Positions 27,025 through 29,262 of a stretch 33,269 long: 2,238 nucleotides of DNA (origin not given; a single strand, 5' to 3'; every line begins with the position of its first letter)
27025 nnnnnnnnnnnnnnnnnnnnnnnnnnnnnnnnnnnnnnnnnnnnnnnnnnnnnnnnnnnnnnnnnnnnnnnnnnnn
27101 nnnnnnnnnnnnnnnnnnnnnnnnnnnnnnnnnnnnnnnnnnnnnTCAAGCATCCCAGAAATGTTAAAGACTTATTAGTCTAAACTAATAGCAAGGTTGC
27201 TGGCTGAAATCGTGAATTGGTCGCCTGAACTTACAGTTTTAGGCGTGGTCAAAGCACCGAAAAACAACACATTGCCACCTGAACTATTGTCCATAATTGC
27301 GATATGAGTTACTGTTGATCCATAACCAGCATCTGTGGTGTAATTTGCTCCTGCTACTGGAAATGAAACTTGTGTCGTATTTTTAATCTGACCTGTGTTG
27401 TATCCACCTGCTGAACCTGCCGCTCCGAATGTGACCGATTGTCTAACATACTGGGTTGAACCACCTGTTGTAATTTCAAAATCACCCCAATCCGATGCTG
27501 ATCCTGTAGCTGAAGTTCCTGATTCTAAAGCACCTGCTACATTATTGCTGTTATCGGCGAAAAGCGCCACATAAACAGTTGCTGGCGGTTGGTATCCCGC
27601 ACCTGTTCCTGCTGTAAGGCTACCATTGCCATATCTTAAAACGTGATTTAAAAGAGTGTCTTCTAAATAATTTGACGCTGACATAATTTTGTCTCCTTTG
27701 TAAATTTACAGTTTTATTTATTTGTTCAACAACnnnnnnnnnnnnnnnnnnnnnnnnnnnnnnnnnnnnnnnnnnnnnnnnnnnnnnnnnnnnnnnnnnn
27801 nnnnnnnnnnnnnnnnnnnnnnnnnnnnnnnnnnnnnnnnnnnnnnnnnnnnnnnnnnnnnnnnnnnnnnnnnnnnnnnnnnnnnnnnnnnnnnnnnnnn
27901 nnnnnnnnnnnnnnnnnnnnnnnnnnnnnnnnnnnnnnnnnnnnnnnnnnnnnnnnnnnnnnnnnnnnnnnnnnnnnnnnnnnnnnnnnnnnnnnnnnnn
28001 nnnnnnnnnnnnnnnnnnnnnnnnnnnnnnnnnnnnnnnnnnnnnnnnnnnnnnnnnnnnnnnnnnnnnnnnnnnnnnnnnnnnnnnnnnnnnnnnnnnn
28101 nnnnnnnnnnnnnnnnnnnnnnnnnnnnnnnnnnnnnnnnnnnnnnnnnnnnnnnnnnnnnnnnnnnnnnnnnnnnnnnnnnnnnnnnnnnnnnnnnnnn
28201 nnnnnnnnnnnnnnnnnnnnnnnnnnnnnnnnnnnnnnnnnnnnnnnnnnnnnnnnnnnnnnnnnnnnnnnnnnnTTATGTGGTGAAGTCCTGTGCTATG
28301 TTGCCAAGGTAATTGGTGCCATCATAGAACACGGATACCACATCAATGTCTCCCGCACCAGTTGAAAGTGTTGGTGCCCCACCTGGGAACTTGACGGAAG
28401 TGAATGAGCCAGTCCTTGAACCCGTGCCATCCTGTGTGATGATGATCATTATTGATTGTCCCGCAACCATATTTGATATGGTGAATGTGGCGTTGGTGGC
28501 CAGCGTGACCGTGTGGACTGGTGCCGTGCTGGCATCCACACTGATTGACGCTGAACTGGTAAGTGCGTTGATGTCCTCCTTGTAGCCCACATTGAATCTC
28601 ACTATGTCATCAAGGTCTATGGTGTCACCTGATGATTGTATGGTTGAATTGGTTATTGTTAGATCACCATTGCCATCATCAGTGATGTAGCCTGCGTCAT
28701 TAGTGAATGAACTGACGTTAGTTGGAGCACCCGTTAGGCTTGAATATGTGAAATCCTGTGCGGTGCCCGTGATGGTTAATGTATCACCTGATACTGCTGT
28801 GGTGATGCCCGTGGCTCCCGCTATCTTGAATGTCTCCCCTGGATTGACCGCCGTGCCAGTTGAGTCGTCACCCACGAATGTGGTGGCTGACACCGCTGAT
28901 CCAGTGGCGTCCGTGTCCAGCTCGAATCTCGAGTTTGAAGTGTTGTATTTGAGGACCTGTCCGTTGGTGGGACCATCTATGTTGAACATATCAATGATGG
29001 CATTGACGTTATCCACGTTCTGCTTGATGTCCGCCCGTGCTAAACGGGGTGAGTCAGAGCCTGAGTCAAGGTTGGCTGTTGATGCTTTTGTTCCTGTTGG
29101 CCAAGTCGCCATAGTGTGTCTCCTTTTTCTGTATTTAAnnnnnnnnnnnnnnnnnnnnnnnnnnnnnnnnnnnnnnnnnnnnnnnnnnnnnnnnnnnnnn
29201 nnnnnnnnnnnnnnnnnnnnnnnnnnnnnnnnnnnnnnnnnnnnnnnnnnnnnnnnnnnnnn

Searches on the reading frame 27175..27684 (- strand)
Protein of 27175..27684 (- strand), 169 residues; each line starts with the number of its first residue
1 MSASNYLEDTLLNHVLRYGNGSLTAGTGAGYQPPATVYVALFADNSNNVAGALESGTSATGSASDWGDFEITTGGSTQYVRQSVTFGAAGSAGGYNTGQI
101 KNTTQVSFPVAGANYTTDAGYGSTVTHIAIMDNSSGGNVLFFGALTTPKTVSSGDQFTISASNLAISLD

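Call 90: search_protein_families(library=phrogs, proteins=[window:27175-27684:-], max_evalue=0.001)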
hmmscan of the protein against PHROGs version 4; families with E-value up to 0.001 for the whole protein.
window:27175-27684:- (169 aa): 1 family
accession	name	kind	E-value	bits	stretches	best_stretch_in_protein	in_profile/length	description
phrog_240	-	head and packaging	1.4e-17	65.3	1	1-167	61-187/200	head protein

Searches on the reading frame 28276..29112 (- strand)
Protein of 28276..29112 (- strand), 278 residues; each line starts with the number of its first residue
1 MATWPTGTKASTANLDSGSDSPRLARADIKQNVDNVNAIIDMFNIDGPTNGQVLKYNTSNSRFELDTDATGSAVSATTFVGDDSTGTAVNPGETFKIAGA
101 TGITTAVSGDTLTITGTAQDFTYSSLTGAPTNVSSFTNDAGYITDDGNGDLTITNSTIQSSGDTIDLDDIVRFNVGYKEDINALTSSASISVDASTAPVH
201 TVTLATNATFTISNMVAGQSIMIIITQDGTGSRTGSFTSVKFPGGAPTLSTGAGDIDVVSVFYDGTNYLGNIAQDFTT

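Call 7: search_protein_families(library=phrogs, proteins=[window:28276-29112:-], max_evalue=0.0001)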
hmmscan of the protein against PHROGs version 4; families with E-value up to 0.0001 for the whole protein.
window:28276-29112:- (278 aa): 2 families
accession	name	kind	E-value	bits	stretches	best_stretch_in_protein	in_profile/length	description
phrog_677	-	tail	1.3e-10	42.2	1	28-118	173-266/412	baseplate wedge tail fiber protein connector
phrog_19200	-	head and packaging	4.8e-05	23.8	1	174-274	161-264/268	virion structural protein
